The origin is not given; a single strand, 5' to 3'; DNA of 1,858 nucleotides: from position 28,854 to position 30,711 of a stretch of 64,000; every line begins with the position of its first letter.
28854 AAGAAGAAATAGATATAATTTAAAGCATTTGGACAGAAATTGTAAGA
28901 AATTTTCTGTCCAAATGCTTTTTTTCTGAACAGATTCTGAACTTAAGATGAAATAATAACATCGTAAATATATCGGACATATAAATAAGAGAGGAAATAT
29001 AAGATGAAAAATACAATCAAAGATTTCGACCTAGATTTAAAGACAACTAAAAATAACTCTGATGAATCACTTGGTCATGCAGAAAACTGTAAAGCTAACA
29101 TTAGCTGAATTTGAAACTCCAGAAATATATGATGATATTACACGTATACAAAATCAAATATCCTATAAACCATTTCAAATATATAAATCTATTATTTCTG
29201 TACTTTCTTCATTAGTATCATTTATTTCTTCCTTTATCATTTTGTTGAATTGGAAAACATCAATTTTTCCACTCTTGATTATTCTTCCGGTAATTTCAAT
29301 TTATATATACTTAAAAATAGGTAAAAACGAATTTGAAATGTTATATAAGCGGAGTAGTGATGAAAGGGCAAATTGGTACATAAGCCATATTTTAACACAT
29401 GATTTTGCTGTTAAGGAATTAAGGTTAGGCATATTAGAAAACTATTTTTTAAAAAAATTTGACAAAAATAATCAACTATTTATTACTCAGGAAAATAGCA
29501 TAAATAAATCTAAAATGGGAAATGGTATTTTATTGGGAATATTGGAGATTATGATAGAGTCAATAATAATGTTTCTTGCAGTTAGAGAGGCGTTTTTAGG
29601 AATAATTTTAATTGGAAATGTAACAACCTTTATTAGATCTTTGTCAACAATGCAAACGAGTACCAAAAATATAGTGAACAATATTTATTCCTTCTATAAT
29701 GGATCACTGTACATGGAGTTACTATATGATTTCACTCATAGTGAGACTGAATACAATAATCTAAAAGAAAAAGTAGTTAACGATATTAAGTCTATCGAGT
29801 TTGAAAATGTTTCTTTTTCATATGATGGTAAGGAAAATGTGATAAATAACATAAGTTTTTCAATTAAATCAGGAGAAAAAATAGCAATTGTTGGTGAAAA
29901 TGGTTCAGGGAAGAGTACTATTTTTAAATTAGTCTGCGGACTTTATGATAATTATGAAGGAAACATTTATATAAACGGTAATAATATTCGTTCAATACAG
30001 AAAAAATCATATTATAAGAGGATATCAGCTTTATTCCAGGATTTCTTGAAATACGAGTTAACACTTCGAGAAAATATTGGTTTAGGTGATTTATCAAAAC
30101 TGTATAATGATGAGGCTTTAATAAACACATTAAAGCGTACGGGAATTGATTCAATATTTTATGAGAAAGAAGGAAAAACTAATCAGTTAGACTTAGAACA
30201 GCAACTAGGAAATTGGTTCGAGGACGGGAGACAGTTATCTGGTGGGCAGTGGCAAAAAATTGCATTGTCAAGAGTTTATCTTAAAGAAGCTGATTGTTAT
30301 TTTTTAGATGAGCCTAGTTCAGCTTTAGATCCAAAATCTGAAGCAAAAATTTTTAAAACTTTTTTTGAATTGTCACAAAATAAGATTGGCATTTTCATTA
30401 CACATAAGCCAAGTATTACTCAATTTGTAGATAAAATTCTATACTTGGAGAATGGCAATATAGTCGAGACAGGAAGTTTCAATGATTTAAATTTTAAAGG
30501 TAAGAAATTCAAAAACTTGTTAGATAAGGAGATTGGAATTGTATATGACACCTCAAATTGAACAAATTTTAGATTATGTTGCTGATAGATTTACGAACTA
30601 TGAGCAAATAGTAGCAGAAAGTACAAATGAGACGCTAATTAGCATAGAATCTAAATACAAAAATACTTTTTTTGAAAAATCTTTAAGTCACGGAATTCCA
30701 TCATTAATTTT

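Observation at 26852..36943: Streptin-like class I lantibiotic locus (lanR, lanK, lanA, lanT, lanC, lanB, lanF, lanE, lanG) with a deletion removing the precursor core and the lanT 5-prime end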

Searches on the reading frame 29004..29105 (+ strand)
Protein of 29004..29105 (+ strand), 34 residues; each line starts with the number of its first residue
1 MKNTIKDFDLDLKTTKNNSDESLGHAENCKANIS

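Call 6: search_protein_families(library=ncbifam, proteins=[window:29004-29105:+], max_evalue=0.01)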
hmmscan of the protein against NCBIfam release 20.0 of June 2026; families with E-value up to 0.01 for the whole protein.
seq(34 aa): 0 families

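Call 21: find_encoding_contigs(protein=window:29004-29105:+, flank=10000, max_places=10)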
Protein window:29004-29105:+ (34 aa): 4 contigs read that carry it; 4 places shown.
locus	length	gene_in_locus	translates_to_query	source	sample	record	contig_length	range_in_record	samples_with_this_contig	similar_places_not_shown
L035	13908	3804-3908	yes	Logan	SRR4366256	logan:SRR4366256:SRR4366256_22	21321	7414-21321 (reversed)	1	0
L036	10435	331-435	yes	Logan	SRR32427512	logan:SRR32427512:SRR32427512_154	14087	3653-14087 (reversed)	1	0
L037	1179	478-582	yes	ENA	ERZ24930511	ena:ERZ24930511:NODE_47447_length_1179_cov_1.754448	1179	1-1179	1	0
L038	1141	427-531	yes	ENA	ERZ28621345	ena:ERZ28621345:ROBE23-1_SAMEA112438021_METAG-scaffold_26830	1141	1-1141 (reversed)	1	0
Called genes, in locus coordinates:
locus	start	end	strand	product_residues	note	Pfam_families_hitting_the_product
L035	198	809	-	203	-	PF02661:Fic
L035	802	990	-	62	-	-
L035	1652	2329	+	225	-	PF00072:Response_reg, PF00486:Trans_reg_C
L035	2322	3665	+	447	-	PF00512:HisKA, PF02518:HATPase_c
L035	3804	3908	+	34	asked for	-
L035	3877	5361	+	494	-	PF02463:SMC_N (weak), PF00005:ABC_tran, PF13304:AAA_21 (faint)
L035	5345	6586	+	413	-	PF05147:LANC_like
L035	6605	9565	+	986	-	PF04738:Lant_dehydr_N, PF14028:Lant_dehydr_C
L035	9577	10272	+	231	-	PF13175:AAA_15 (faint), PF00005:ABC_tran, PF13304:AAA_21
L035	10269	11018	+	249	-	-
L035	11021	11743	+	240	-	-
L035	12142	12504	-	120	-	-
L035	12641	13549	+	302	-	-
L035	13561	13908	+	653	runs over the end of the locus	PF19044:P-loop_TraG (weak)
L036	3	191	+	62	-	?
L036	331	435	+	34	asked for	-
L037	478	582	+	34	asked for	-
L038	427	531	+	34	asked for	-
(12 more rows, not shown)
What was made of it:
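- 29004..29108 (+): lanA' remnant: 21 native leader codons, a junction codon, then 12 out-of-frame lanT codons and a stop (34 aa). It is preceded by the ribosome-binding site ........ at about 28988-28995. The exact 34-aa ORF is present on 4 other contigs (call 21).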

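Call 23: find_encoding_contigs(protein=P0242, flank=10000, max_places=10)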
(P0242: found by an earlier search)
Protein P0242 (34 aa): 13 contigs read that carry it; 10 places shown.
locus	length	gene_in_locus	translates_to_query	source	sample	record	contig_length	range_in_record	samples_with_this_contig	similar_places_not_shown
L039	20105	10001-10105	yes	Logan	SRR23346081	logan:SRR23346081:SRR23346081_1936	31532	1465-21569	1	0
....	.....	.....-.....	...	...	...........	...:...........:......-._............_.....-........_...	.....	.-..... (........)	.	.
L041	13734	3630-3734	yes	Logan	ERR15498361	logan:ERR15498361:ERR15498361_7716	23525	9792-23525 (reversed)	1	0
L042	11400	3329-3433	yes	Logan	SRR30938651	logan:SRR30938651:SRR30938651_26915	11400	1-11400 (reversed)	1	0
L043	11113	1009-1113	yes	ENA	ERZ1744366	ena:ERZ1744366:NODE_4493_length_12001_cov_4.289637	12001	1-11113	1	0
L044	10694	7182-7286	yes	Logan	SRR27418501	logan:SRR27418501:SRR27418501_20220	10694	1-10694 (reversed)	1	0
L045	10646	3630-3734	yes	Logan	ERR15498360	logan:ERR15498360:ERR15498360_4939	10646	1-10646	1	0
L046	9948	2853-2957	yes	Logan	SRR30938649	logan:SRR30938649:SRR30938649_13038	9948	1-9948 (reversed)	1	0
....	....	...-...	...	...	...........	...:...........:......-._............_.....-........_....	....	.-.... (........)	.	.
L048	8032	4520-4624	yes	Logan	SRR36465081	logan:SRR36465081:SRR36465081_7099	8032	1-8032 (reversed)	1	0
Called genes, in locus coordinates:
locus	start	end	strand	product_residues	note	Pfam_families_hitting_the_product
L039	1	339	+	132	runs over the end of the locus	-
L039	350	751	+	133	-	-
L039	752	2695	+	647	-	PF00158:Sigma54_activat (faint), PF00931:NB-ARC (faint), PF05621:TniB (faint), PF00004:AAA (weak), PF17871:AAA_lid_9, PF00004:AAA (weak), PF07724:AAA_2, PF07728:AAA_5, +6 more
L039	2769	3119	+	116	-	PF04956:TrbC (faint)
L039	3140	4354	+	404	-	PF21497:TcpC-like_C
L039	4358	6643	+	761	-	PF26635:DUF8208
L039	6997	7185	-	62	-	-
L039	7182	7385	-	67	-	-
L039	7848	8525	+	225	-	PF00072:Response_reg, PF00486:Trans_reg_C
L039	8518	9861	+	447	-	PF00512:HisKA, PF02518:HATPase_c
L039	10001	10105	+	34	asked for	-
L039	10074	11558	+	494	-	PF02463:SMC_N (weak), PF00005:ABC_tran, PF13304:AAA_21 (faint)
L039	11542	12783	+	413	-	PF05147:LANC_like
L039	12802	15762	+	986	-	PF04738:Lant_dehydr_N, PF14028:Lant_dehydr_C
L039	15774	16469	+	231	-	PF13175:AAA_15 (faint), PF00005:ABC_tran, PF13304:AAA_21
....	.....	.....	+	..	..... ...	-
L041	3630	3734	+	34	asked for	-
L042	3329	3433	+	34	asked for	-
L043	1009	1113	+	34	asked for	-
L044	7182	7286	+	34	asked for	-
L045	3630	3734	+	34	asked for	-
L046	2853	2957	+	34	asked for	-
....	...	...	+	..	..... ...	-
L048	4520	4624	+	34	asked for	-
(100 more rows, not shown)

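Call 26: find_encoding_contigs(protein=P0244, flank=10000, max_places=8)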
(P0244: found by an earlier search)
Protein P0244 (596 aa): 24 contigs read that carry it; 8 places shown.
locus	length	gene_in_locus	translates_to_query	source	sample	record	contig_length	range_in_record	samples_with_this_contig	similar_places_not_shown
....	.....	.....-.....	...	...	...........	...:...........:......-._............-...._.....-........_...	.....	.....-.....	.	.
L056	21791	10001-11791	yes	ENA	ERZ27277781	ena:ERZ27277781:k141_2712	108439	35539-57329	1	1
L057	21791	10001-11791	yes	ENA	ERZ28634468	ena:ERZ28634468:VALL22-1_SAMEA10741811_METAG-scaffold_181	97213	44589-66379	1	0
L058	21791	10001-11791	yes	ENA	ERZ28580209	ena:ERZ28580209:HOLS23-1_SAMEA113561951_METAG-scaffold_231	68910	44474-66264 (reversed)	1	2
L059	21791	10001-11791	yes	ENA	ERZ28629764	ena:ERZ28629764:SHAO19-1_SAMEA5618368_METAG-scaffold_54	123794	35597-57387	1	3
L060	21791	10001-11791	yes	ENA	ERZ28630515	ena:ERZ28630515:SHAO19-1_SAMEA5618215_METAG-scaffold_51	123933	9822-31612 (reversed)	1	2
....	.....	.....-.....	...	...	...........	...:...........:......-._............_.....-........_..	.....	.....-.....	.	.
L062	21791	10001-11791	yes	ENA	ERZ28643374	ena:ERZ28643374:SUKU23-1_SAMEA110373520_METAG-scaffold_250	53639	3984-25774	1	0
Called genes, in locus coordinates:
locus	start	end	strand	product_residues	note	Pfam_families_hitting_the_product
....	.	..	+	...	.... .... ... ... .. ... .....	-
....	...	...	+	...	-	-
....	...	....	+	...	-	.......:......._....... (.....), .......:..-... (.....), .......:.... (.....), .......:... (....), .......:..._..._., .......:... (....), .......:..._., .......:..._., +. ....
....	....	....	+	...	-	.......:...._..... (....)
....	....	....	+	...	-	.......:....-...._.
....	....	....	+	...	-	-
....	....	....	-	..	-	-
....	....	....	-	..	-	-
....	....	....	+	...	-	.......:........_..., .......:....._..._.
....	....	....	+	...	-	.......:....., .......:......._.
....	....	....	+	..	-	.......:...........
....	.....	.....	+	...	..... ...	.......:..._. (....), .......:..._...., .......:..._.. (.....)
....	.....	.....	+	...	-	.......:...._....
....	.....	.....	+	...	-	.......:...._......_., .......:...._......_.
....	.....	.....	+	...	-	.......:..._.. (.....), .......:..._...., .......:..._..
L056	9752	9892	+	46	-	PF02052:Gallidermin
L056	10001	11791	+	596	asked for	PF02463:SMC_N (weak), PF00005:ABC_tran, PF13304:AAA_21 (faint)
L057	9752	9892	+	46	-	PF02052:Gallidermin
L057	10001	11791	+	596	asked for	PF02463:SMC_N (weak), PF00005:ABC_tran, PF13304:AAA_21 (faint)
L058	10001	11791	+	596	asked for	PF02463:SMC_N (weak), PF00005:ABC_tran, PF13304:AAA_21 (faint)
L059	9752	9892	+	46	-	PF02052:Gallidermin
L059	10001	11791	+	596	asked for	PF02463:SMC_N (weak), PF00005:ABC_tran, PF13304:AAA_21 (faint)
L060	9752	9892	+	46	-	PF02052:Gallidermin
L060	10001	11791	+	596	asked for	PF02463:SMC_N (weak), PF00005:ABC_tran, PF13304:AAA_21 (faint)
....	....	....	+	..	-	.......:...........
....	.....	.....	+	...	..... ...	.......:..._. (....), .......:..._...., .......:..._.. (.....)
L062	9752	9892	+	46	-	PF02052:Gallidermin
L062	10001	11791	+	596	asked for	PF02463:SMC_N (weak), PF00005:ABC_tran, PF13304:AAA_21 (faint)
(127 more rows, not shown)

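Call 27: find_encoding_contigs(protein=P0247, flank=10000, max_places=8)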
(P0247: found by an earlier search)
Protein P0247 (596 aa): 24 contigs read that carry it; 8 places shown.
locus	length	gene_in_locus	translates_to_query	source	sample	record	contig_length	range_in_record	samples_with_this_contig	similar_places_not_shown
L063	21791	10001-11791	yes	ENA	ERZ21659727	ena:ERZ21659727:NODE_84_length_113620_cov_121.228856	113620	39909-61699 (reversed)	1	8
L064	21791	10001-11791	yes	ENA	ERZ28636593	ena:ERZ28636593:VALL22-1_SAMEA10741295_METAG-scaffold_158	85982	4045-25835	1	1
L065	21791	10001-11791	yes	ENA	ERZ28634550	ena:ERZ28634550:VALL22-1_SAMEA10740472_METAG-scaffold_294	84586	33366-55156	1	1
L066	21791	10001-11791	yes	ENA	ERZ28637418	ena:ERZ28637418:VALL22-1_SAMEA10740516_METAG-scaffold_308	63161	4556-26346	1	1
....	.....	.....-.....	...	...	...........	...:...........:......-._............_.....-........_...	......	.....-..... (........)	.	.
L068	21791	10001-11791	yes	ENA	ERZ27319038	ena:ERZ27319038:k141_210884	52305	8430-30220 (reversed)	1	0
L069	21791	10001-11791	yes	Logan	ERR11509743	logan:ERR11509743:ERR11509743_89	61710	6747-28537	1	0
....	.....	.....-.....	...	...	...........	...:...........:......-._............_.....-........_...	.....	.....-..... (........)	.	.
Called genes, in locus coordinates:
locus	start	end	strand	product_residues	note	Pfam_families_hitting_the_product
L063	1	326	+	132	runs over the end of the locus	-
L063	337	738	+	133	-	-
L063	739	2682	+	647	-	PF00158:Sigma54_activat (faint), PF05621:TniB (faint), PF12775:AAA_7 (faint), PF00004:AAA (weak), PF17871:AAA_lid_9, PF00004:AAA (weak), PF07724:AAA_2, PF07728:AAA_5, +4 more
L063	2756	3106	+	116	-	PF04956:TrbC (weak)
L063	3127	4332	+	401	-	PF21497:TcpC-like_C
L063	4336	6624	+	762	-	PF26635:DUF8208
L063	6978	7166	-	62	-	-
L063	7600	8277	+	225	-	PF00072:Response_reg, PF00486:Trans_reg_C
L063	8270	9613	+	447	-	PF00512:HisKA, PF02518:HATPase_c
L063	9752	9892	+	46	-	PF02052:Gallidermin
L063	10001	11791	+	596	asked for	PF02463:SMC_N (weak), PF00005:ABC_tran, PF13304:AAA_21 (faint)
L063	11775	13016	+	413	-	PF05147:LANC_like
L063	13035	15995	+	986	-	PF04738:Lant_dehydr_N, PF14028:Lant_dehydr_C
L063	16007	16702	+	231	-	PF00005:ABC_tran, PF13304:AAA_21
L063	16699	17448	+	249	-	-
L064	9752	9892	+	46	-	PF02052:Gallidermin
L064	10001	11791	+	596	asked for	PF02463:SMC_N (weak), PF00005:ABC_tran, PF13304:AAA_21 (faint)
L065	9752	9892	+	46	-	PF02052:Gallidermin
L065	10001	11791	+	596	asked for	PF02463:SMC_N (weak), PF00005:ABC_tran, PF13304:AAA_21 (faint)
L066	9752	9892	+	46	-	PF02052:Gallidermin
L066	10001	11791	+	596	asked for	PF02463:SMC_N (weak), PF00005:ABC_tran, PF13304:AAA_21 (faint)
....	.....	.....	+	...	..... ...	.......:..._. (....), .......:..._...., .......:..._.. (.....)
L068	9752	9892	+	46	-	PF02052:Gallidermin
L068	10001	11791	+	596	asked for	PF02463:SMC_N (weak), PF00005:ABC_tran, PF13304:AAA_21 (faint)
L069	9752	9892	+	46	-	PF02052:Gallidermin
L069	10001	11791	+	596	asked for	PF02463:SMC_N (weak), PF00005:ABC_tran, PF13304:AAA_21 (faint)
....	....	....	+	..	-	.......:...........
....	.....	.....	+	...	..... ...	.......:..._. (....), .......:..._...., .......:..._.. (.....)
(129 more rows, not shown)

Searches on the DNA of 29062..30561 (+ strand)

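Call 16: search_dna_similar(query=L001:3300-4500:+, collection=plasmids, mode=near, max_rows=40)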
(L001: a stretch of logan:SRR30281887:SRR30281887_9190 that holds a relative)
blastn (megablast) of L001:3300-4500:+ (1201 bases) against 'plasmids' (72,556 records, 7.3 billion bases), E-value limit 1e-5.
Records with a match: 2; places in all: 3; records where one place covers at least 80% of the query: 2.
Best place of each record, by identity: >=99% 2.
By first word of the organism name: Streptococcus 2.
By predicted mobility (MOB-suite, as given by PLSDB): non-mobilizable 2.
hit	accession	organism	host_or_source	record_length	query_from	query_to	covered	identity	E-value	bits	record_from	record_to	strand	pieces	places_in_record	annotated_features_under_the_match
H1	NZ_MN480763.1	Streptococcus salivarius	-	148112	1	1201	100%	99.6%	0e+0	2191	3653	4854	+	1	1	hypothetical protein | HAMP domain-containing sensor histidine kinase | lantibiotic streptin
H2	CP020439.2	Streptococcus equinus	Homo sapiens,blood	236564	1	1201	100%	99.5%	0e+0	2185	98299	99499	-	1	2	ABC transporter ATP-binding protein | sensor histidine kinase | lantibiotic streptin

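Call 17: get_annotated_region(hit=H1, flank=10000)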
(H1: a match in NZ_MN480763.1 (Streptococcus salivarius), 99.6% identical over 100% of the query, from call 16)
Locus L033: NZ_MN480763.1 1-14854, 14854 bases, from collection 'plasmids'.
description: Streptococcus salivarius strain YU10 plasmid pSsal-YU10, complete sequence
organism: Streptococcus salivarius (NCBI taxid 1304)
taxonomy: Bacteria; Bacillota; Bacilli; Lactobacillales; Streptococcaceae; Streptococcus; Streptococcus salivarius
host: -; source: -; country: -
typing (MOB-suite, as given by PLSDB): non-mobilizable; replicon rep_cluster_199
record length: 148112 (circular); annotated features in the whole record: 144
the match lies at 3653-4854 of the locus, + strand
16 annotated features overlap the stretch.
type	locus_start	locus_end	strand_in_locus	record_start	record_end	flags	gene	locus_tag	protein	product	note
CDS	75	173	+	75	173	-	-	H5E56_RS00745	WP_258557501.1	SH3 domain-containing protein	-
CDS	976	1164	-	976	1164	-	-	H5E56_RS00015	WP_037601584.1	hypothetical protein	-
CDS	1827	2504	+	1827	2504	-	-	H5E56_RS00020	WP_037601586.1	response regulator transcription factor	GO:0000160 - phosphorelay signal transduction system [Evidence IEA]; GO:0006355 - regulation of DNA-templated ...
CDS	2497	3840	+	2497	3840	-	-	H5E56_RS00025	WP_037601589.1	HAMP domain-containing sensor histidine kinase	GO:0007165 - signal transduction [Evidence IEA]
CDS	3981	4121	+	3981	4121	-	-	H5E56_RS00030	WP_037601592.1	lantibiotic streptin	-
CDS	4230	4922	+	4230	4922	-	-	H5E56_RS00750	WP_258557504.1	hypothetical protein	-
CDS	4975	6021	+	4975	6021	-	-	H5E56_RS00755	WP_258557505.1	ABC transporter ATP-binding protein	-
CDS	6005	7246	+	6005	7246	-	-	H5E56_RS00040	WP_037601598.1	lanthionine synthetase C family protein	-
CDS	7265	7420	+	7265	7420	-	-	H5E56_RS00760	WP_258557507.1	hypothetical protein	-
CDS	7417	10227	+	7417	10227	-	-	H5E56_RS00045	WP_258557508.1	lantibiotic dehydratase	-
CDS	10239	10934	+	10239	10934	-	-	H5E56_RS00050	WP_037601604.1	lantibiotic protection ABC transporter ATP-binding protein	-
CDS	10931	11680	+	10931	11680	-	-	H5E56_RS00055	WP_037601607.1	lantibiotic immunity ABC transporter MutE/EpiE family permease subunit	-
CDS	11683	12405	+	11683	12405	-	-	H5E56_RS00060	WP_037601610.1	lantibiotic immunity ABC transporter MutG family permease subunit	-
CDS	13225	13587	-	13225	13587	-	-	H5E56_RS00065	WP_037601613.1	hypothetical protein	-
CDS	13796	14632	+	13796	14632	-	-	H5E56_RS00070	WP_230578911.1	hypothetical protein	-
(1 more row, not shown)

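Call 18: get_annotated_region(hit=H2, flank=10000)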
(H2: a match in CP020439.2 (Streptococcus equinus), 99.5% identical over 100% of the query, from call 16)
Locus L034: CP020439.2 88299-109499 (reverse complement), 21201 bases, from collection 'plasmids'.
description: Streptococcus equinus strain FDAARGOS_251 plasmid unamed1 sequence
organism: Streptococcus equinus (NCBI taxid 1335)
taxonomy: Bacteria; Bacillota; Bacilli; Lactobacillales; Streptococcaceae; Streptococcus; Streptococcus equinus
host: -; source: Homo sapiens,blood; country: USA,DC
typing (MOB-suite, as given by PLSDB): non-mobilizable; replicon rep_cluster_199
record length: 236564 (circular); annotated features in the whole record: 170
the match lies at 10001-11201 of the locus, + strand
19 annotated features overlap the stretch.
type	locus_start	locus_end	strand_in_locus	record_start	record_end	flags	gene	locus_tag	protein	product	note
CDS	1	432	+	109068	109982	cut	-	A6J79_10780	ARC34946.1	hypothetical protein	-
CDS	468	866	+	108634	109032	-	-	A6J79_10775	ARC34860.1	hypothetical protein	-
CDS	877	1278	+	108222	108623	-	-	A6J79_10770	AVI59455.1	hypothetical protein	-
CDS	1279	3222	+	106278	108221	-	-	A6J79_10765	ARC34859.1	ATP-dependent Clp protease ATP-binding subunit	-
CDS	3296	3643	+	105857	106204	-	-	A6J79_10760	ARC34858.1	hypothetical protein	-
CDS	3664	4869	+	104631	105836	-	-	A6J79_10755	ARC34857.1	hypothetical protein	-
CDS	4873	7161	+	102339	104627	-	-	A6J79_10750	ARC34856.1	hypothetical protein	-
CDS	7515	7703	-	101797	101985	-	-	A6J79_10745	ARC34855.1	hypothetical protein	-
CDS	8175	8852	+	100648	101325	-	-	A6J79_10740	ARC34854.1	DNA-binding response regulator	-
CDS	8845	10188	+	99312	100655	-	-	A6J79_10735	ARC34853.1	sensor histidine kinase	-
CDS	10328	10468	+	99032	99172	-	-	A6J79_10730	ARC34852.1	lantibiotic streptin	-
CDS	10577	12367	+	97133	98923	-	-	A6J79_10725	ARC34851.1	ABC transporter ATP-binding protein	-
CDS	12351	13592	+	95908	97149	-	-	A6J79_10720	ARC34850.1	lanthionine synthetase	-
CDS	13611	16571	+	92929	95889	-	-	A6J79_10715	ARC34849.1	serine dehydratase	-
CDS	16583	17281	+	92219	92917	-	-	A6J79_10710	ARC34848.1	lantibiotic ABC transporter ATP-binding protein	-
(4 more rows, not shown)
